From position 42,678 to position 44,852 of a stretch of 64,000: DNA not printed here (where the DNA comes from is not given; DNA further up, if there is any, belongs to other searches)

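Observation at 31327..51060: Segmentally duplicated catabolic module: AOR, Liv-type importer, OYE-FAD/Fe-S reductase and SDR, repeated in tandem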

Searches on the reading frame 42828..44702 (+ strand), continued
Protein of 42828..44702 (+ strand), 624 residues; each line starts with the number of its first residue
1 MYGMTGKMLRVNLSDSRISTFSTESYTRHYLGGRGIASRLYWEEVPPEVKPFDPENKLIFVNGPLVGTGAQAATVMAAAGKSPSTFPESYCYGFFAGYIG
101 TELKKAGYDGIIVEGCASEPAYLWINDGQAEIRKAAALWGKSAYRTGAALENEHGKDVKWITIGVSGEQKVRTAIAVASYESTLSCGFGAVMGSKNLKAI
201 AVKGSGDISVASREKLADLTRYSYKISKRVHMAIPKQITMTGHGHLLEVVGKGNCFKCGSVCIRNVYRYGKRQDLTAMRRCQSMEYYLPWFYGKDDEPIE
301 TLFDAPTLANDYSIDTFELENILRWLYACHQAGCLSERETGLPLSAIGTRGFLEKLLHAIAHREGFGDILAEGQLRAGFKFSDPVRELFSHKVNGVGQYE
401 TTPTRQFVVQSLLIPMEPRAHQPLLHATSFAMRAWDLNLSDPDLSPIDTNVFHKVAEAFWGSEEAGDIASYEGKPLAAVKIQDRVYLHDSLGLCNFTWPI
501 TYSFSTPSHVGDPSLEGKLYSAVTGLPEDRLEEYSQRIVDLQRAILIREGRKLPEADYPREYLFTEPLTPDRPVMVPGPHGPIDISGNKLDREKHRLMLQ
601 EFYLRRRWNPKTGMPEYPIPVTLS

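Call 65: search_solved_structures(query=A1, max_evalue=0.00001, show_alignments=5)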
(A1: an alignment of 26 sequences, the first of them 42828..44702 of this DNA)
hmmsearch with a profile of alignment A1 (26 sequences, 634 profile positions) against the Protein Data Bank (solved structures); distinct sequences matched with E-value up to 0.00001: 9.
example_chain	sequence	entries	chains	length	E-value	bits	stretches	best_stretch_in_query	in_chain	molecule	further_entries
1b25_A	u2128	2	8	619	2.8e-74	253.9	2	1-223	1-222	PROTEIN (FORMALDEHYDE FERREDOXIN OXIDOREDUCTASE) | FORMALDEHYDE FERREDOXIN OXIDOREDUCTASE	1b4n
9mqx_D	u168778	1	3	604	3.1e-73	250.4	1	1-226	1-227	Aldehyde:ferredoxin oxidoreductase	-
1aor_A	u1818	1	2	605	4.8e-68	233.3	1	1-222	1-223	ALDEHYDE FERREDOXIN OXIDOREDUCTASE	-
9g7j_A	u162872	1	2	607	3.5e-67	230.4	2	1-220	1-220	Aldehyde ferredoxin oxidoreductase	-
4z3w_A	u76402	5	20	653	3.2e-66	227.2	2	4-222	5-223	Benzoyl-CoA reductase, putative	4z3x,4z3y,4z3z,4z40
8c0z_A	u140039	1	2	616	6.1e-59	203.2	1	3-209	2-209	Aldehyde:ferredoxin oxidoreductase,tungsten-containing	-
6x6u_A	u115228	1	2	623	2.8e-53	184.5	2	1-221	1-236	Formaldehyde:ferredoxin oxidoreductase wor5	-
6x1o_A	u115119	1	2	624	2.8e-53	184.5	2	1-221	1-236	Formaldehyde:ferredoxin oxidoreductase wor5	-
9q1t_A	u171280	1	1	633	9.9e-42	146.3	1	3-228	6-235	Tungsten-dependent aldehyde oxidoreductase WOR83 from Haloferax volcanii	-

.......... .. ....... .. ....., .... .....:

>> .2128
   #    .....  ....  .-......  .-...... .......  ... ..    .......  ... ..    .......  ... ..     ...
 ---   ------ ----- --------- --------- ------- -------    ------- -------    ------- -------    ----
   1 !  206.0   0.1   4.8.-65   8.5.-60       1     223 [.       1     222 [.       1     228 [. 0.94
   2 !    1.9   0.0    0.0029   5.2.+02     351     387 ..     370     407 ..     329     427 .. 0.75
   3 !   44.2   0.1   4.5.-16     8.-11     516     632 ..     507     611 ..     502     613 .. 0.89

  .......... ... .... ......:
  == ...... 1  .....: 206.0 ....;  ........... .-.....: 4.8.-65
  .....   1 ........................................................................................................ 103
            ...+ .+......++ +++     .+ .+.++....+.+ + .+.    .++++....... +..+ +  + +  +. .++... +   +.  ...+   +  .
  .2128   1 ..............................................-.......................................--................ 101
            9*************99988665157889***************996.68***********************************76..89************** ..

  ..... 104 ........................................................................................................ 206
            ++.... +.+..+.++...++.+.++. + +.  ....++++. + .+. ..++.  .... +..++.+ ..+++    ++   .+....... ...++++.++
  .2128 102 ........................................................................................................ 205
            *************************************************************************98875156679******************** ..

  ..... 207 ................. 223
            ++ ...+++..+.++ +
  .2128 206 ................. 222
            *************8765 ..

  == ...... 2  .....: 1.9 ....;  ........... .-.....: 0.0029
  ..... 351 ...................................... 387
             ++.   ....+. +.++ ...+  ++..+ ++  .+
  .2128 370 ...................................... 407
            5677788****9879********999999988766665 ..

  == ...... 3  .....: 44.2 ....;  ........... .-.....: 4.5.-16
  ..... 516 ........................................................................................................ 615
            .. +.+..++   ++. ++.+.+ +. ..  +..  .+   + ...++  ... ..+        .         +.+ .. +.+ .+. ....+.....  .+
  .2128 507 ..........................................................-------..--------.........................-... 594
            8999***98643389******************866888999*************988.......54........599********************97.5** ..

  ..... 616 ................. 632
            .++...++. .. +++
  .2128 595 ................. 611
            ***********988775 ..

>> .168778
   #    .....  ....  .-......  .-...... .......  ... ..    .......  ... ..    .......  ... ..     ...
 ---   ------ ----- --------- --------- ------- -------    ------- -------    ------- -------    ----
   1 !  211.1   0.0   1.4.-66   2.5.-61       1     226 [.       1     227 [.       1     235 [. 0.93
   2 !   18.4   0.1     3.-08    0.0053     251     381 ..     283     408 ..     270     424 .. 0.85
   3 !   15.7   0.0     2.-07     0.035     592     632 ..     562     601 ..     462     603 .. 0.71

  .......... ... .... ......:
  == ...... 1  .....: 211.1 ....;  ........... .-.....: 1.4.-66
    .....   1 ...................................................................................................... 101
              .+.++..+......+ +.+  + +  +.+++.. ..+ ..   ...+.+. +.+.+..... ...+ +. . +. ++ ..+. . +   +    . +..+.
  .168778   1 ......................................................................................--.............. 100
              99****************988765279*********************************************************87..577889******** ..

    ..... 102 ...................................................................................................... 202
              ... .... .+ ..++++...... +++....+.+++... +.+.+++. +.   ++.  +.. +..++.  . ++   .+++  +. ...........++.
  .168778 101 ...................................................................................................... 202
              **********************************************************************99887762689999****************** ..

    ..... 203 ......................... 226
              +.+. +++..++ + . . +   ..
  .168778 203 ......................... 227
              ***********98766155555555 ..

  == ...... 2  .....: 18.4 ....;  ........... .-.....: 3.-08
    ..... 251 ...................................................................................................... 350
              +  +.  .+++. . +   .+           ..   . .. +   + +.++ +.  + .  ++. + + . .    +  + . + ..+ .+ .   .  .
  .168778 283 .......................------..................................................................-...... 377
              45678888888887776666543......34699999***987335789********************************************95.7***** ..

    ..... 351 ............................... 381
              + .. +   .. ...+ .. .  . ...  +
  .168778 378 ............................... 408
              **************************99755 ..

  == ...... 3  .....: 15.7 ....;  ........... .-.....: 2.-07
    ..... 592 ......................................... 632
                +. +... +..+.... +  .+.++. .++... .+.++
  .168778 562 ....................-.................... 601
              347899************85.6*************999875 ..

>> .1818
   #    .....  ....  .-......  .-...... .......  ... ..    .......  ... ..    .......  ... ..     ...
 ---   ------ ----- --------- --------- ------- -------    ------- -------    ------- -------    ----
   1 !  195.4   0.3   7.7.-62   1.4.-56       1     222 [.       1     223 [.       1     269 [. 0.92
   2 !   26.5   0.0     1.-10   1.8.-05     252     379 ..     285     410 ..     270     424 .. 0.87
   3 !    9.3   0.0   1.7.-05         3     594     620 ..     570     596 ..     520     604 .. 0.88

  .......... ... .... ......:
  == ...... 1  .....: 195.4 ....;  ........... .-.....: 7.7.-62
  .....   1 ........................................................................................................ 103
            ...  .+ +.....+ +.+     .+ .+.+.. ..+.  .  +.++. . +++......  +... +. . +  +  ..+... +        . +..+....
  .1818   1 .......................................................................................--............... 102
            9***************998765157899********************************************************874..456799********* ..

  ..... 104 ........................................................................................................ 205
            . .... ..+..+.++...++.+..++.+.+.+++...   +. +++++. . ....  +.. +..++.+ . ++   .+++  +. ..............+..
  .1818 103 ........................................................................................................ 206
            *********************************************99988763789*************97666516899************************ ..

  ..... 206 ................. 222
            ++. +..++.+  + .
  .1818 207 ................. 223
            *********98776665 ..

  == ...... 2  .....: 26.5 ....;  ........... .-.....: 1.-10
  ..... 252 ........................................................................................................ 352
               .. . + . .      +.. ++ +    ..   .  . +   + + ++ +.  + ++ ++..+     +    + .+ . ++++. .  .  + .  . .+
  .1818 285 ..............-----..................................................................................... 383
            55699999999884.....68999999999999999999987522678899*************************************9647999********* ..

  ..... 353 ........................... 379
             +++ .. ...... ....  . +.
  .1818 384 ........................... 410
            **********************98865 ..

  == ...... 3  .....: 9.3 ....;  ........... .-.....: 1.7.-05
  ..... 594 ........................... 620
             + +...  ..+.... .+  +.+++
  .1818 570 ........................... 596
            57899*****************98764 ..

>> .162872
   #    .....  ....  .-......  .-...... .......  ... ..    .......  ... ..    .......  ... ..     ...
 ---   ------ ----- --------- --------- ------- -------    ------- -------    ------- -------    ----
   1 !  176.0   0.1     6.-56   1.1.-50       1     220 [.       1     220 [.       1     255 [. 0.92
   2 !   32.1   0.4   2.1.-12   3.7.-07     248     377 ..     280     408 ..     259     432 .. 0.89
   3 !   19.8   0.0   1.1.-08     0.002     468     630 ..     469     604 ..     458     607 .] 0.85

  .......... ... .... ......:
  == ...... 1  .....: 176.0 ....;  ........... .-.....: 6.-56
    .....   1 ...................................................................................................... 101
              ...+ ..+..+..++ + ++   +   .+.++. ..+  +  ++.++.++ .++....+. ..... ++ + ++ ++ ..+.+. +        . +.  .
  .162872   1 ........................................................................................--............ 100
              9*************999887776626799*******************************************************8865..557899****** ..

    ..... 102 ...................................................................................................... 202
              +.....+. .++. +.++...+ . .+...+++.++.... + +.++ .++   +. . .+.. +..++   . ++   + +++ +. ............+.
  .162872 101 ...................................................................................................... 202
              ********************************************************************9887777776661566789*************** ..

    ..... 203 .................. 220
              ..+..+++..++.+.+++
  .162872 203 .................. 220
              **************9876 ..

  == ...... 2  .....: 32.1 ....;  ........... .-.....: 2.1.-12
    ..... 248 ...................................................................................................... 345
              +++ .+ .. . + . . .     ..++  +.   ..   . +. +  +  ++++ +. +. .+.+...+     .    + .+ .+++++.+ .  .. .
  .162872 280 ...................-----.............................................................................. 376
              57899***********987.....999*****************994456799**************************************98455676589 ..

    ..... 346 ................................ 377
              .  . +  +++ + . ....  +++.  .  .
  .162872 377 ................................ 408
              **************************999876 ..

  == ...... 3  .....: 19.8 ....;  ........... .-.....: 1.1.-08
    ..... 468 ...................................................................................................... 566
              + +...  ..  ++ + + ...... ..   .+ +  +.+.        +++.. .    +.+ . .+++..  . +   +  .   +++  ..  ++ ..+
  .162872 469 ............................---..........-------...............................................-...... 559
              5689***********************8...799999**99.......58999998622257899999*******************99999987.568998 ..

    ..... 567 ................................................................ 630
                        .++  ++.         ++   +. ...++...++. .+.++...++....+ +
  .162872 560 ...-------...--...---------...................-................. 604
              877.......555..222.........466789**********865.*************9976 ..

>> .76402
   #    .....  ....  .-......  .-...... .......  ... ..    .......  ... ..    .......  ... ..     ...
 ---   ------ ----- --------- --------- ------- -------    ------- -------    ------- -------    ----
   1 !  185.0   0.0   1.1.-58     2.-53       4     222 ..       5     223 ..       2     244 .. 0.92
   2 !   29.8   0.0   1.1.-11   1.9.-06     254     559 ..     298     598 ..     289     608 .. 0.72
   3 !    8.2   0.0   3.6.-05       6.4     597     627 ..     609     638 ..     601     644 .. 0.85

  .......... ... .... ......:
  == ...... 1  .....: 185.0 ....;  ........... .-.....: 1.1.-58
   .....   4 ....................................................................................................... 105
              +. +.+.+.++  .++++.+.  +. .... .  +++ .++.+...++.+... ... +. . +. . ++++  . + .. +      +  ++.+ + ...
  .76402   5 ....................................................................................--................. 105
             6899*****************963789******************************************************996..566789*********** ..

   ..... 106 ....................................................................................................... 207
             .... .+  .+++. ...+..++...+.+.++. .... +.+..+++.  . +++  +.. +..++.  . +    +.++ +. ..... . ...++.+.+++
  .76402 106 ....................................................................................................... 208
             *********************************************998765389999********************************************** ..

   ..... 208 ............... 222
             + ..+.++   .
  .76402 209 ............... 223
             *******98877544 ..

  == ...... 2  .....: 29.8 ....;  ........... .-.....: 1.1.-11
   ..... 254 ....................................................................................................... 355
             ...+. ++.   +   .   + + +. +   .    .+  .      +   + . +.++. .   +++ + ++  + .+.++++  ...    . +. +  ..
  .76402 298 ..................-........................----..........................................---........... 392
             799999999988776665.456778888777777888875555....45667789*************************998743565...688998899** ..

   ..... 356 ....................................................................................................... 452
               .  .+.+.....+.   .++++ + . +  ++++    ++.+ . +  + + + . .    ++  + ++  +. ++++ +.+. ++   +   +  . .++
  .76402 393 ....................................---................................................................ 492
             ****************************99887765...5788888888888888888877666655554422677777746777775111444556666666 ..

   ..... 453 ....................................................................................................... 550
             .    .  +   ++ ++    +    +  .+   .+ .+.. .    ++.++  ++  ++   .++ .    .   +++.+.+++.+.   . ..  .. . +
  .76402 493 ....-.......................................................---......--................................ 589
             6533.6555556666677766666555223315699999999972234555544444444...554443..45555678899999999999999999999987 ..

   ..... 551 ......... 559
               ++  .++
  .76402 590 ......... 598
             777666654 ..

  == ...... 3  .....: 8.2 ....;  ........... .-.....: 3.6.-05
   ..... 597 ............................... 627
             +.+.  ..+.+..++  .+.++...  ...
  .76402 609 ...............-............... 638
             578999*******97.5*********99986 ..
